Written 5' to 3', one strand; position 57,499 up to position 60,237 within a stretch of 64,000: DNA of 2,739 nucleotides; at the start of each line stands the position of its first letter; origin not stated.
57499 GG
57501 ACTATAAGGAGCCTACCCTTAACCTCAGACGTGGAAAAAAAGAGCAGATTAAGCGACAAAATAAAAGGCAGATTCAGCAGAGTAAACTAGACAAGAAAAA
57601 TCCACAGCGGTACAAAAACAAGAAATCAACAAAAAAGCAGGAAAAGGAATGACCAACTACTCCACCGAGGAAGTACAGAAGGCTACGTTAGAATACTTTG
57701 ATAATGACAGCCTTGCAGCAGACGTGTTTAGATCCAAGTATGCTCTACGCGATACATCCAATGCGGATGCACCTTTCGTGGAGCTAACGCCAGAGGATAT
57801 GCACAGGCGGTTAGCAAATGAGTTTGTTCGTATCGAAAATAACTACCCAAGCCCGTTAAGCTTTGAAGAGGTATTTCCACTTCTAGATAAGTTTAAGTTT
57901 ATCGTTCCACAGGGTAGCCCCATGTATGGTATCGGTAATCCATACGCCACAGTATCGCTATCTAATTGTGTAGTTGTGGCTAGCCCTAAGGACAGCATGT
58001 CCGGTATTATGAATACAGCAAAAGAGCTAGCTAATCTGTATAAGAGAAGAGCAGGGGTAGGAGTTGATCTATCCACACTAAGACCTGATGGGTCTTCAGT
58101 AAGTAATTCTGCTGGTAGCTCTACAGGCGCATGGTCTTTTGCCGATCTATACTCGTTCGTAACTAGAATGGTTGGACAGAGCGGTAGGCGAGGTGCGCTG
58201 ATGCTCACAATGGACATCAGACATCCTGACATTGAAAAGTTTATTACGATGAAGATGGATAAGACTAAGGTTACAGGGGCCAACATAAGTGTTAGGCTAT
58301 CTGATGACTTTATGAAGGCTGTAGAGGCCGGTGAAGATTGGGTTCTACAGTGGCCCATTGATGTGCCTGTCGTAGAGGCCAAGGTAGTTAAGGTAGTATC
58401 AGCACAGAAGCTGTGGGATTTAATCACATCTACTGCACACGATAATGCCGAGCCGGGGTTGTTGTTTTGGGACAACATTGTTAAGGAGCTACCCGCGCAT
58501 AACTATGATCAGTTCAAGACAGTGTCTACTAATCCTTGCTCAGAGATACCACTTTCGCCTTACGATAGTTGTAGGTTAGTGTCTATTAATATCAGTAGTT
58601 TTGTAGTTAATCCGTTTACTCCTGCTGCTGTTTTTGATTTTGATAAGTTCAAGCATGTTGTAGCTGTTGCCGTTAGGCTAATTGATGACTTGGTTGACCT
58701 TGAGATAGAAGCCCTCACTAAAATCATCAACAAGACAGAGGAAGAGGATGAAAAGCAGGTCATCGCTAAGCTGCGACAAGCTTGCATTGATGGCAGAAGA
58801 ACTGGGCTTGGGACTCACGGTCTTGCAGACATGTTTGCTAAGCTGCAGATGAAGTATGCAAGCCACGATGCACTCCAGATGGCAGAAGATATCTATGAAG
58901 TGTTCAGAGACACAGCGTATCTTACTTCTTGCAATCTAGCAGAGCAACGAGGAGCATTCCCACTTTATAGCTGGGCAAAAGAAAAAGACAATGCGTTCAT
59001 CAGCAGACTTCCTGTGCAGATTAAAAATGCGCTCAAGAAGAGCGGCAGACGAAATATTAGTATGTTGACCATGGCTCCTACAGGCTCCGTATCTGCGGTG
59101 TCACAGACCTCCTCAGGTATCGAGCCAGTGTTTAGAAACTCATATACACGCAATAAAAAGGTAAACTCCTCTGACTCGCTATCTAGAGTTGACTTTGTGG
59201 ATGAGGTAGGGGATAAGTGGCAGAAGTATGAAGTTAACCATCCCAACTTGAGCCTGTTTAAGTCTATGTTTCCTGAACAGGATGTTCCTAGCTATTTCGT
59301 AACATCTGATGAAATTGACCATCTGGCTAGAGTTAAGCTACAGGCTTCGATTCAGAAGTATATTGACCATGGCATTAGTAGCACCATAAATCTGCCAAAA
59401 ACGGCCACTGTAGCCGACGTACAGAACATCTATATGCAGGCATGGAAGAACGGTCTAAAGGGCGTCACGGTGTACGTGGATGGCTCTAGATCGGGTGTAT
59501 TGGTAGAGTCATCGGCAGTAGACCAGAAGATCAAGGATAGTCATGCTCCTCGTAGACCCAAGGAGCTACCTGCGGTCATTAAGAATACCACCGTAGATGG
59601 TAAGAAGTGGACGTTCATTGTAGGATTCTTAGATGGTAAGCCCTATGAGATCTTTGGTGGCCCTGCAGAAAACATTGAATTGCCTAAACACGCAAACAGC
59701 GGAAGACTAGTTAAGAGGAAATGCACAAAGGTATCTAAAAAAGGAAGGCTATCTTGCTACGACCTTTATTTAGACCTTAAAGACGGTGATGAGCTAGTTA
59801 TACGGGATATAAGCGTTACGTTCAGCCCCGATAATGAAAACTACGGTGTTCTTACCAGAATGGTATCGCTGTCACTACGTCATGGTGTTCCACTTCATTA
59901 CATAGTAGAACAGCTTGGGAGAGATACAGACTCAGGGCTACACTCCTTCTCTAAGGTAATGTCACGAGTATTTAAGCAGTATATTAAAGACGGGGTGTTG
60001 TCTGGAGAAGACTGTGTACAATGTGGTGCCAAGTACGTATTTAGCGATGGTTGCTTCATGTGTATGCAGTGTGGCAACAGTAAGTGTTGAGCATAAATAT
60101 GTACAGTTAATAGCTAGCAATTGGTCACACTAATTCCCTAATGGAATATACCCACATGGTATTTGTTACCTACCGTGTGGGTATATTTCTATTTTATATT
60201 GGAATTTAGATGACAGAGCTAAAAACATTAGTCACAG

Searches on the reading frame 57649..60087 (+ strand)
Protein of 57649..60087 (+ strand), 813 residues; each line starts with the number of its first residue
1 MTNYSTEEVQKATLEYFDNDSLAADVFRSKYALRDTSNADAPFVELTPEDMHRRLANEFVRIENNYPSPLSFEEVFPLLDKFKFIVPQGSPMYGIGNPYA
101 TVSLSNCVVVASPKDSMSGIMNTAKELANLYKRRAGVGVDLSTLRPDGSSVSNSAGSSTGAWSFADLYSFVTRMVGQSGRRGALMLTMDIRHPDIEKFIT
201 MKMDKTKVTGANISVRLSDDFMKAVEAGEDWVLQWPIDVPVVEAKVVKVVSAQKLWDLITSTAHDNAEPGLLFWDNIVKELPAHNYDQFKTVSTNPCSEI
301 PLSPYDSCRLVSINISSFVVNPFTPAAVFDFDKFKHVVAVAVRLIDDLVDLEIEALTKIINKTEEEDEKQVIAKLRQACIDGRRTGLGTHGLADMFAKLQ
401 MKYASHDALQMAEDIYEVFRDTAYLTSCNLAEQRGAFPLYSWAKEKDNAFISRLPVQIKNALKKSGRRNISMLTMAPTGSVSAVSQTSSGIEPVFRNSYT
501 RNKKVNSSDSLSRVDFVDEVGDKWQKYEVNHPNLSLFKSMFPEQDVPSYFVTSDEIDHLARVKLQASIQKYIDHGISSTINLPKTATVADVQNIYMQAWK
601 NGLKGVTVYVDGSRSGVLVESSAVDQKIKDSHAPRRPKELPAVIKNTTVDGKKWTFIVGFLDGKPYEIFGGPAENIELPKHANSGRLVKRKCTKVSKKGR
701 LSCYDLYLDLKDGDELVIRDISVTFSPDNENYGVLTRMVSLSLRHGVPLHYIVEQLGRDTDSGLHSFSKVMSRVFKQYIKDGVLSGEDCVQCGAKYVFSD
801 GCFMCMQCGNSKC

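Call 82: search_protein_families(library=phrogs, proteins=[window:57649-60087:+], max_evalue=0.00001)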
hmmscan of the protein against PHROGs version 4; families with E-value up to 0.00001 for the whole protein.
window:57649-60087:+ (813 aa): 5 families
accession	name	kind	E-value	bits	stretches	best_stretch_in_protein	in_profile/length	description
phrog_84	-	DNA, RNA and nucleotide metabolism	1.4e-112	378.5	1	4-813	178-973/975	ribonucleoside-diphosphate reductase large subunit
phrog_367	-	DNA, RNA and nucleotide metabolism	2.4e-30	106.4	1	178-611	280-651/701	ribonucleotide reductase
phrog_3844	-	moron, auxiliary metabolic gene and host takeover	1.6e-26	94.3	1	307-605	161-426/451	NrdA-like aerobic NDP reductase large subunit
phrog_3987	-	DNA, RNA and nucleotide metabolism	4e-26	92.6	1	4-242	121-361/467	ribonucleotide reductase large subunit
phrog_30939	-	DNA, RNA and nucleotide metabolism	8.4e-06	24.9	0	66-612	462-960/977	ribonucleotide reductase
